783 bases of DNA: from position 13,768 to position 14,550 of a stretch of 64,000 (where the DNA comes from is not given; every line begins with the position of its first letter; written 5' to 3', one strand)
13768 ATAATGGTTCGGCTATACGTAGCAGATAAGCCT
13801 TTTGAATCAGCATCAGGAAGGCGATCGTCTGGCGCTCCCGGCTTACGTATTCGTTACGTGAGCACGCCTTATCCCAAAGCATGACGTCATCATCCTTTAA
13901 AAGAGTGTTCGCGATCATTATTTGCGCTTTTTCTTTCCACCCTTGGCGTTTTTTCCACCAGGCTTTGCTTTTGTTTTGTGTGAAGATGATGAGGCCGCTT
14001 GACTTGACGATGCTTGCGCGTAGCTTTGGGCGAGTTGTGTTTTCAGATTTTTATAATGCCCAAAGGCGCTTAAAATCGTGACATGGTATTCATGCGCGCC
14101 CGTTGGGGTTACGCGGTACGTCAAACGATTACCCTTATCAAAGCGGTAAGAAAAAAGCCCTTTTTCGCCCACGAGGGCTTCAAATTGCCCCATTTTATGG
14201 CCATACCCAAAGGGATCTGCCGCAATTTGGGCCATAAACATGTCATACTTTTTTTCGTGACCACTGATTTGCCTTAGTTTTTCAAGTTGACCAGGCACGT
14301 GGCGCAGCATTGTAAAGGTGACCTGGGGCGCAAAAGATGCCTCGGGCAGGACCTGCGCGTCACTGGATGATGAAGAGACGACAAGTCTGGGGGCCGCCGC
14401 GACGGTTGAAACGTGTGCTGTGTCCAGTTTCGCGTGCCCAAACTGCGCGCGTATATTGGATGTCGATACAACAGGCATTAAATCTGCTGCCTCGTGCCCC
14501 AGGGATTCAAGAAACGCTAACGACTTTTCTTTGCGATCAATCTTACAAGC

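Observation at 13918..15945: Sec-signal TPR protein ending in a YoeB/RelE-like RNase toxin domain and a KKKRK tail, divergent from the T6SS module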

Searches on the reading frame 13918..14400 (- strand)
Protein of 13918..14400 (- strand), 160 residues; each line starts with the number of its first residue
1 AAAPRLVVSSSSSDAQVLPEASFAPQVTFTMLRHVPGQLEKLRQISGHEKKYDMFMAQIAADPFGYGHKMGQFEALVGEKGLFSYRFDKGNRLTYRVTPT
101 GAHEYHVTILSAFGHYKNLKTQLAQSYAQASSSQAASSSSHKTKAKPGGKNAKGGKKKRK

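Call 3: search_protein_families(library=pfam, proteins=[window:13918-14400:-], max_evalue=1)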
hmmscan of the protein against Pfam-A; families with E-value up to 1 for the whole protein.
window:13918-14400:- (160 aa): 2 families
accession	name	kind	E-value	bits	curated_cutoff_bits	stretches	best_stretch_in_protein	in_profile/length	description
PF06769.20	YoeB_toxin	-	0.02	15.3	27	1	51-116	22-80/80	YoeB-like toxin of bacterial type II toxin-antitoxin system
PF25742.1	Phage_Gene33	-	0.054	14.2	27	0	71-109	34-69/100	Phage Gene 33 protein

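Call 4: search_protein_families(library=ncbifam, proteins=[window:13918-14400:-], max_evalue=1)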
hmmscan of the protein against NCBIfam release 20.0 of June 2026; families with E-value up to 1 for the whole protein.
window:13918-14400:- (160 aa): 1 family
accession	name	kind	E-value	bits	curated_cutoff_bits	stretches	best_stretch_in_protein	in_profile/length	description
TIGR02116.1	toxin_Txe_YoeB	equivalog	0.00017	21.7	51.8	1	49-116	20-80/80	Txe/YoeB family addiction module toxin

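Call 5: search_solved_structures(query=window:13918-14400:-, max_evalue=10, show_alignments=4)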
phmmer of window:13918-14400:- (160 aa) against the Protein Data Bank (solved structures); distinct sequences matched with E-value up to 10: 4.
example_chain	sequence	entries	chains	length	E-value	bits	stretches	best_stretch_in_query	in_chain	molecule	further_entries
8xa6_H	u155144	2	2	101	0.79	13.4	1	39-125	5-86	Gene 33 protein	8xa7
5k8b_A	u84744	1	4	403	1.5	12.6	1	20-88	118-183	8-amino-3,8-dideoxy-alpha-D-manno-octulosonate transaminase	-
3oei_C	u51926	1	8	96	1.8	12.3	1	54-116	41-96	RelK (Toxin Rv3358)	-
7pq5_L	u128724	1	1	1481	2.3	11.9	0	73-108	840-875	Tre23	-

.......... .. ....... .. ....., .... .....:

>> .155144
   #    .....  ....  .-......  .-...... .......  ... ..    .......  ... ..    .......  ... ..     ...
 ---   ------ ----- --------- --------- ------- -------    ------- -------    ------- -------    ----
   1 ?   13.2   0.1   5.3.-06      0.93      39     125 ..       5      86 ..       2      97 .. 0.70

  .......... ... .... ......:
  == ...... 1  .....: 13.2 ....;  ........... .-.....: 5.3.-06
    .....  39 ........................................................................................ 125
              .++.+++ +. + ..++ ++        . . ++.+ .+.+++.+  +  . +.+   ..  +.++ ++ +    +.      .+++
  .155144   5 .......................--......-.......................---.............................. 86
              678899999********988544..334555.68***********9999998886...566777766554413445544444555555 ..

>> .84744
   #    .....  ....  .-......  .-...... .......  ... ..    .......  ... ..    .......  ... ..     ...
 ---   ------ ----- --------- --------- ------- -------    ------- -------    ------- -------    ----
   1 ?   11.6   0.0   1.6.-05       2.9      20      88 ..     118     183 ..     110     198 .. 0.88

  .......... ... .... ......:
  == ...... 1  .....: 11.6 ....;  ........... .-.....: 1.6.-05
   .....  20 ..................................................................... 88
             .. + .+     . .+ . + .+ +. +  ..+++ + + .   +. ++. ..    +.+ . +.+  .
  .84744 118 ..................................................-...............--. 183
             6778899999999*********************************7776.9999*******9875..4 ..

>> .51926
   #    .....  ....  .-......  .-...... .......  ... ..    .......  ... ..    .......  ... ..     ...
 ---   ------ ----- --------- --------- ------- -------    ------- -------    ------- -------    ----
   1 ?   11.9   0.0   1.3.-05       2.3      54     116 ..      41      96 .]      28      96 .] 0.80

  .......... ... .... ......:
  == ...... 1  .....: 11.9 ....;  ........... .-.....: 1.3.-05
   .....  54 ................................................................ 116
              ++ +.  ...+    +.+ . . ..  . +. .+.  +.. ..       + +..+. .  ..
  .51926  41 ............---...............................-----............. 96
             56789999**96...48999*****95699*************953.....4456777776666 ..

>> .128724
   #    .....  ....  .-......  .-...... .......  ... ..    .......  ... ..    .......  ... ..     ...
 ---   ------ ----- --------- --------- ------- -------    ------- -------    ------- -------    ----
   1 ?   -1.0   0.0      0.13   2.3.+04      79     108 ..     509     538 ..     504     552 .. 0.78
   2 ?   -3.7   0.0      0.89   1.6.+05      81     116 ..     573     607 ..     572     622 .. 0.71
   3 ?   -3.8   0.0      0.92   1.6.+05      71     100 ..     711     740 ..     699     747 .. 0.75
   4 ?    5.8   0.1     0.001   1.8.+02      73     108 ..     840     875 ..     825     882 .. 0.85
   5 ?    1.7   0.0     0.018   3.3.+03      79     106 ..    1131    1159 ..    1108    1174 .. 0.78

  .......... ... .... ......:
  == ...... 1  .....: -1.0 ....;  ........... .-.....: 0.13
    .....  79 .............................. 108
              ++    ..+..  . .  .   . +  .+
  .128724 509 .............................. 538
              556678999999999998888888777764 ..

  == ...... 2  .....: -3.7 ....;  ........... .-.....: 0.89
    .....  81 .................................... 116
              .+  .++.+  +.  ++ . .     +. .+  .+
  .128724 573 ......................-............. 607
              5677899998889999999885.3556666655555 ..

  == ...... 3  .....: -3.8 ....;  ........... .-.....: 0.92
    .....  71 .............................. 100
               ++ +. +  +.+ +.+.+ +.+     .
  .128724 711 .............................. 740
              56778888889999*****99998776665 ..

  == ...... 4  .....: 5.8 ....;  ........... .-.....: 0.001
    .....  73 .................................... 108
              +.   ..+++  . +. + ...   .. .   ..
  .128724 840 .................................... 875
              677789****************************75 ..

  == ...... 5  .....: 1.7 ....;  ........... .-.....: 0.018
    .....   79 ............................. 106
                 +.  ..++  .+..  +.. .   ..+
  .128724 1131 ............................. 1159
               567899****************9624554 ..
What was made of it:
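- Tried and rejected: It also gave spurious matches to the Rhs protein Tre23 and phage Gene 33, because '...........' resembles a YD repeat (call 5).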
